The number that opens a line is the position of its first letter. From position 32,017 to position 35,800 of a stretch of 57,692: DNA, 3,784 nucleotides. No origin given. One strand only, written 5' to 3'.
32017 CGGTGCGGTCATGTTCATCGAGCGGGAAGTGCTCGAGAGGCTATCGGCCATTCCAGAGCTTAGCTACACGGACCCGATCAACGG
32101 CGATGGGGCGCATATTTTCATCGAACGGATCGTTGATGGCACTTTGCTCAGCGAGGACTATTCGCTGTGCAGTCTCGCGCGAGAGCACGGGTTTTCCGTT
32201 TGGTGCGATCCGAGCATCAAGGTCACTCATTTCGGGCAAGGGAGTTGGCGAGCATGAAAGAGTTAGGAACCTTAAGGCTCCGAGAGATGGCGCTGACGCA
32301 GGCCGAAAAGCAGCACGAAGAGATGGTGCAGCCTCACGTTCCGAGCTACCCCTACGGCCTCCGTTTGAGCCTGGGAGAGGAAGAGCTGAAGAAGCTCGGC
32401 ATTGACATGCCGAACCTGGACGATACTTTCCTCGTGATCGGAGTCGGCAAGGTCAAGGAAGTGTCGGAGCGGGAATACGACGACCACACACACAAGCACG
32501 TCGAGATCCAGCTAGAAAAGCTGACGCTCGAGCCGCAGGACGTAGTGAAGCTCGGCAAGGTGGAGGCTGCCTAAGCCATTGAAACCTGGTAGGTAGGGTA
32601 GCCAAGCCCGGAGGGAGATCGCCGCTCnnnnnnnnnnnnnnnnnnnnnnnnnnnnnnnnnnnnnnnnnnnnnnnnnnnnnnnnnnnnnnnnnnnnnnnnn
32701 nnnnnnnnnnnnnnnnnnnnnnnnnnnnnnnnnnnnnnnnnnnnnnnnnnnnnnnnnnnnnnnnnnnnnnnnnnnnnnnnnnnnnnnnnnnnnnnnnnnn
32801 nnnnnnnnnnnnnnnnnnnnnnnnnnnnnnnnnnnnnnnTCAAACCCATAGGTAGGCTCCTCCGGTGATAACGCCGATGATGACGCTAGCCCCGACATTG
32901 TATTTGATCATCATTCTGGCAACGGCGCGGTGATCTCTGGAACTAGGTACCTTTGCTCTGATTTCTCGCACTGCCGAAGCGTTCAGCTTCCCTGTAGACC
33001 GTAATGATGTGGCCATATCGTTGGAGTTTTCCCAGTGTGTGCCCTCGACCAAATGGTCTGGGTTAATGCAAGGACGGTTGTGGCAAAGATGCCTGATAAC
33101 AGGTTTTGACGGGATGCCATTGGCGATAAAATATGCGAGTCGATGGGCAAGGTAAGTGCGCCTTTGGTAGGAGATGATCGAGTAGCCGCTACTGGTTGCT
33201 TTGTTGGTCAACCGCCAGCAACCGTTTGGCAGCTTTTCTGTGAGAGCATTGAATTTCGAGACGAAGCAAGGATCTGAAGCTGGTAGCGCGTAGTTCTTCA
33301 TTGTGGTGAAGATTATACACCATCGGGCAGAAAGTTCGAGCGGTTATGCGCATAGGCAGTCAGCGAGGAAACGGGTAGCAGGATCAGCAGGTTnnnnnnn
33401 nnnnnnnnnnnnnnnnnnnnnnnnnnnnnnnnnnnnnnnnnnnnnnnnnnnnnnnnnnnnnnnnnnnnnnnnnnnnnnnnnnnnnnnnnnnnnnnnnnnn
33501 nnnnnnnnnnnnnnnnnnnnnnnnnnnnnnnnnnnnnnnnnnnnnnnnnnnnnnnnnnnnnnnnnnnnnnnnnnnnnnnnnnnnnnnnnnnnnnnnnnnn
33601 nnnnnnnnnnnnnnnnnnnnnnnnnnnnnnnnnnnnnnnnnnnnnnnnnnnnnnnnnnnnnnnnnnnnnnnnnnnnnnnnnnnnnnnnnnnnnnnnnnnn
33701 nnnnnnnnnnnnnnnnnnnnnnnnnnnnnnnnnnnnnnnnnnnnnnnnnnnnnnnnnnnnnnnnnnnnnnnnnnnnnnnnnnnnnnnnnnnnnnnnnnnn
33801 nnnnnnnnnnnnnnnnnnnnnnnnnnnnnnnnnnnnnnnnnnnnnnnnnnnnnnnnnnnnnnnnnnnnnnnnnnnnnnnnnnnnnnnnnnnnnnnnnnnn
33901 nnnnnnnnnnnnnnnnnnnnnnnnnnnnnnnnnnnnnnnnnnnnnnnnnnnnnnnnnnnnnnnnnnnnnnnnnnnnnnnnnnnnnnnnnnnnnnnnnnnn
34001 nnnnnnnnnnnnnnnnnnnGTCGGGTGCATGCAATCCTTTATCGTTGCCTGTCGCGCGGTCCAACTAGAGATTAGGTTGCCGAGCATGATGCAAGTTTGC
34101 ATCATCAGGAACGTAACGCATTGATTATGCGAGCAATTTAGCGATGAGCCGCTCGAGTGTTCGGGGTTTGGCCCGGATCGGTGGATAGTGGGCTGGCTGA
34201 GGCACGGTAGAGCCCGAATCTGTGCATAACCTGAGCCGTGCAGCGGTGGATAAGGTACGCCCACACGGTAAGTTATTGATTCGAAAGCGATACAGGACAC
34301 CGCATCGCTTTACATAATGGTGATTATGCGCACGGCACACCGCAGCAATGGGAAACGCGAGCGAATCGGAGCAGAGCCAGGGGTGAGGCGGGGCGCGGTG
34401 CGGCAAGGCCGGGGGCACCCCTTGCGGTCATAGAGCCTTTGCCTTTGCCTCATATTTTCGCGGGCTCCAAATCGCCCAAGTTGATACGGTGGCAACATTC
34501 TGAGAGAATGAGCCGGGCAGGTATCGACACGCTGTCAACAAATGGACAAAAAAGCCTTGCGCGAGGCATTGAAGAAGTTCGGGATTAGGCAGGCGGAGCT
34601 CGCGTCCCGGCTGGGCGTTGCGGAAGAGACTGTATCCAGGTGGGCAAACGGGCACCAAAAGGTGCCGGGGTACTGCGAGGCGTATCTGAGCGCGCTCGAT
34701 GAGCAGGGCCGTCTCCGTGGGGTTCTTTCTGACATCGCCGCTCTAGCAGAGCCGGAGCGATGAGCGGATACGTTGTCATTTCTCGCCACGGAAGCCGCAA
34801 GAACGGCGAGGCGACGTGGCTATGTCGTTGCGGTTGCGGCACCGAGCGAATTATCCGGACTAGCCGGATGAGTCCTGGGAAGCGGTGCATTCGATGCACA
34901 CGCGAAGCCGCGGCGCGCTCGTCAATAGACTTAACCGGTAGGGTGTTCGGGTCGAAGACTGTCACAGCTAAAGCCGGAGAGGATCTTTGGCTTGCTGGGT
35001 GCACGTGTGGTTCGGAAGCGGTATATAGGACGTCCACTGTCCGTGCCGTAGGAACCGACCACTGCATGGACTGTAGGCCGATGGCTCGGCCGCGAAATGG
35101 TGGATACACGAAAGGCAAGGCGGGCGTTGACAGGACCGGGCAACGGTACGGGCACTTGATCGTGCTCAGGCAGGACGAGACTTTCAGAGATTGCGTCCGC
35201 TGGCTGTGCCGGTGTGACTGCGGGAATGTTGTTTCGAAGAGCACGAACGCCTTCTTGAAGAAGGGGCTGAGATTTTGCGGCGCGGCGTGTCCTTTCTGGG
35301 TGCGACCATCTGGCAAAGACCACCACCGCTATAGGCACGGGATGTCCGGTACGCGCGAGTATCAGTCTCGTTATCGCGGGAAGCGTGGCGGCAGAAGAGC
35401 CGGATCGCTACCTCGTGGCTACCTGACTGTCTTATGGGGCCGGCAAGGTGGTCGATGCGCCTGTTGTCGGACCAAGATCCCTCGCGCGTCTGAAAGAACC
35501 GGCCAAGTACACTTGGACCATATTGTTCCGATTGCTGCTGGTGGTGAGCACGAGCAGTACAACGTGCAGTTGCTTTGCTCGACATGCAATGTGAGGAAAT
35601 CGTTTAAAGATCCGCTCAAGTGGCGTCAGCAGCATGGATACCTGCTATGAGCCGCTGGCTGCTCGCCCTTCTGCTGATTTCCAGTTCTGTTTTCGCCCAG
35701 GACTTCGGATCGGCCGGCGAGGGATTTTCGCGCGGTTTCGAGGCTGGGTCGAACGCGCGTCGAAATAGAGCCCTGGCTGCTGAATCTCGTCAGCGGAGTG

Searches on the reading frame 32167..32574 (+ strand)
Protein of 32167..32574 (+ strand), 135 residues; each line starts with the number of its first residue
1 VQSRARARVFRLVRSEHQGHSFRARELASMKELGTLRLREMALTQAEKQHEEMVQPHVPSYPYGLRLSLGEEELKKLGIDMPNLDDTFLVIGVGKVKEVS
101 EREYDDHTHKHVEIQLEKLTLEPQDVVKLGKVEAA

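Call 5: search_protein_families(library=pfam, proteins=[window:32167-32574:+], max_evalue=1)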
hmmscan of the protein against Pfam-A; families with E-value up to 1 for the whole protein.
window:32167-32574:+ (135 aa): 1 family
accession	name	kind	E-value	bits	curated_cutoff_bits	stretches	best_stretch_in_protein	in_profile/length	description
PF21628.3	Gp10-like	-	4.1e-09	37.1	27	1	60-125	21-87/98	Major coat protein-like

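Call 6: search_protein_families(library=phrogs, proteins=[window:32167-32574:+], max_evalue=0.1)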
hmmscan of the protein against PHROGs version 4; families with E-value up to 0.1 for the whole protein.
window:32167-32574:+ (135 aa): 1 family
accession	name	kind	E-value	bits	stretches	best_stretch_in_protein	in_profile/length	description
phrog_825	-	unknown function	7.7e-14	52.8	1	41-125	6-90/107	-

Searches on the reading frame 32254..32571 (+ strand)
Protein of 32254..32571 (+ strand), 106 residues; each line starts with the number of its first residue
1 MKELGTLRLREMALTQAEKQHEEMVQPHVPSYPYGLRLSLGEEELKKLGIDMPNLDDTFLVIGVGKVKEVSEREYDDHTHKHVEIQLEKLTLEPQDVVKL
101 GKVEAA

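Call 87: search_solved_structures(query=window:32254-32571:+, max_evalue=10, show_alignments=2)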
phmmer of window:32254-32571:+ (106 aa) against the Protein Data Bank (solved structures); distinct sequences matched with E-value up to 10: 3.
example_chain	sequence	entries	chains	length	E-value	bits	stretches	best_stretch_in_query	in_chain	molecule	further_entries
3j40_N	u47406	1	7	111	1.5e-06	32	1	30-96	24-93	gp10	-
3vus_A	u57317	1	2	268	0.039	17.8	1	8-52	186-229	Poly-beta-1,6-N-acetyl-D-glucosamine N-deacetylase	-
4f9d_A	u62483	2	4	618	0.12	16.3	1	9-52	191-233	Poly-beta-1,6-N-acetyl-D-glucosamine N-deacetylase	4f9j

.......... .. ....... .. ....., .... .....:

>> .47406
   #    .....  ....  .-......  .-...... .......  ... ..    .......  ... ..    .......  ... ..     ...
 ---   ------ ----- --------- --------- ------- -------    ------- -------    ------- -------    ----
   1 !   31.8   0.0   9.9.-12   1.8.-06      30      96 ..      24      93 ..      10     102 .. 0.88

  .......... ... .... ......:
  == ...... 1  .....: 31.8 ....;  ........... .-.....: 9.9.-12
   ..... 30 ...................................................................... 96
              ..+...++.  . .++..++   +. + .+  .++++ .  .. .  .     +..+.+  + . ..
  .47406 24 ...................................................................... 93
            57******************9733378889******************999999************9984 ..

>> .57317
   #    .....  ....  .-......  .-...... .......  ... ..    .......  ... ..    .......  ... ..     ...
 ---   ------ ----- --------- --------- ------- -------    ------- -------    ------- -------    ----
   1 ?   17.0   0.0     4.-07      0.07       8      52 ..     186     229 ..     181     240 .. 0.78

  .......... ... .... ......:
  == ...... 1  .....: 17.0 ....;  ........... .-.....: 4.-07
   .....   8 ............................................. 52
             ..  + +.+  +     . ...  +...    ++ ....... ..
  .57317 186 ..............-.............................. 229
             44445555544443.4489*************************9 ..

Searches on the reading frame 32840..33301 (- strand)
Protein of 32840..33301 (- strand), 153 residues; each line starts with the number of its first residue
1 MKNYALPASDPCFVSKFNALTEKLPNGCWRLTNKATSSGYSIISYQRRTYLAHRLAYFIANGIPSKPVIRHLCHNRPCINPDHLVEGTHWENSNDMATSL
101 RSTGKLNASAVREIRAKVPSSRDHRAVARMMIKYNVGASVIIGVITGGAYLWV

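Call 31: search_protein_families(library=pfam, proteins=[window:32840-33301:-], max_evalue=0.001)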
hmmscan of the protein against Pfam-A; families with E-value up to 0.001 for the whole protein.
window:32840-33301:- (153 aa): 2 families
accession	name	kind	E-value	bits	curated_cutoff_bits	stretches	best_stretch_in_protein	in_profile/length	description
PF13392.12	HNH_3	-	1.3e-10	41.1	24.8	1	50-93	1-45/46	HNH endonuclease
PF05551.17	zf-His_Me_endon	-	1.7e-07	32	27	1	36-95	13-93/131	Zinc-binding loop region of homing endonuclease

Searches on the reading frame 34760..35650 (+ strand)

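Call 24: search_protein_families(library=phrogs, proteins=[window:34760-35650:+], max_evalue=0.001)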
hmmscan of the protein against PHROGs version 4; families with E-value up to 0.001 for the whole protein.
window:34760-35650:+ (296 aa): 22 families
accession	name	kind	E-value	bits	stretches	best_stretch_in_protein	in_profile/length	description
phrog_374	-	DNA, RNA and nucleotide metabolism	7.4e-25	88.8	3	119-203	191-275/617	HNH endonuclease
phrog_1035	-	DNA, RNA and nucleotide metabolism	4e-14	54.1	1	15-290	59-220/271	endonuclease VII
phrog_2118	-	DNA, RNA and nucleotide metabolism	5e-12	47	1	225-291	171-232/301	HNH endonuclease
phrog_6050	-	DNA, RNA and nucleotide metabolism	1.3e-11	45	1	223-286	304-363/402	HNH endonuclease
phrog_589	-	DNA, RNA and nucleotide metabolism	7.6e-10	39.8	1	204-291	65-149/179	HNH endonuclease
phrog_338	-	DNA, RNA and nucleotide metabolism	4.9e-09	37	1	198-286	178-265/340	HNH endonuclease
phrog_333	-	DNA, RNA and nucleotide metabolism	8.2e-09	36.7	1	218-284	22-82/138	HNH endonuclease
phrog_8660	-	DNA, RNA and nucleotide metabolism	2.2e-08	35.4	1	223-290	117-186/196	HNH endonuclease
phrog_5718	-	DNA, RNA and nucleotide metabolism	3.7e-08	33.8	1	199-289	96-182/394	HNH endonuclease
phrog_1271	-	DNA, RNA and nucleotide metabolism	3.8e-08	34.1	1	33-290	149-325/361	HNH endonuclease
phrog_2214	-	DNA, RNA and nucleotide metabolism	4.2e-08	33.7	1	230-292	193-248/429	HNH endonuclease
phrog_7785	-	DNA, RNA and nucleotide metabolism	1.1e-07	33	1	210-282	50-113/147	HNH endonuclease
phrog_144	-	DNA, RNA and nucleotide metabolism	1.2e-07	32.6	1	177-289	30-141/175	HNH endonuclease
phrog_5104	-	unknown function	3.1e-07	31.2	1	13-264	47-173/228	-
phrog_9545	-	DNA, RNA and nucleotide metabolism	3.2e-07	31.2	1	204-289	88-173/206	HNH endonuclease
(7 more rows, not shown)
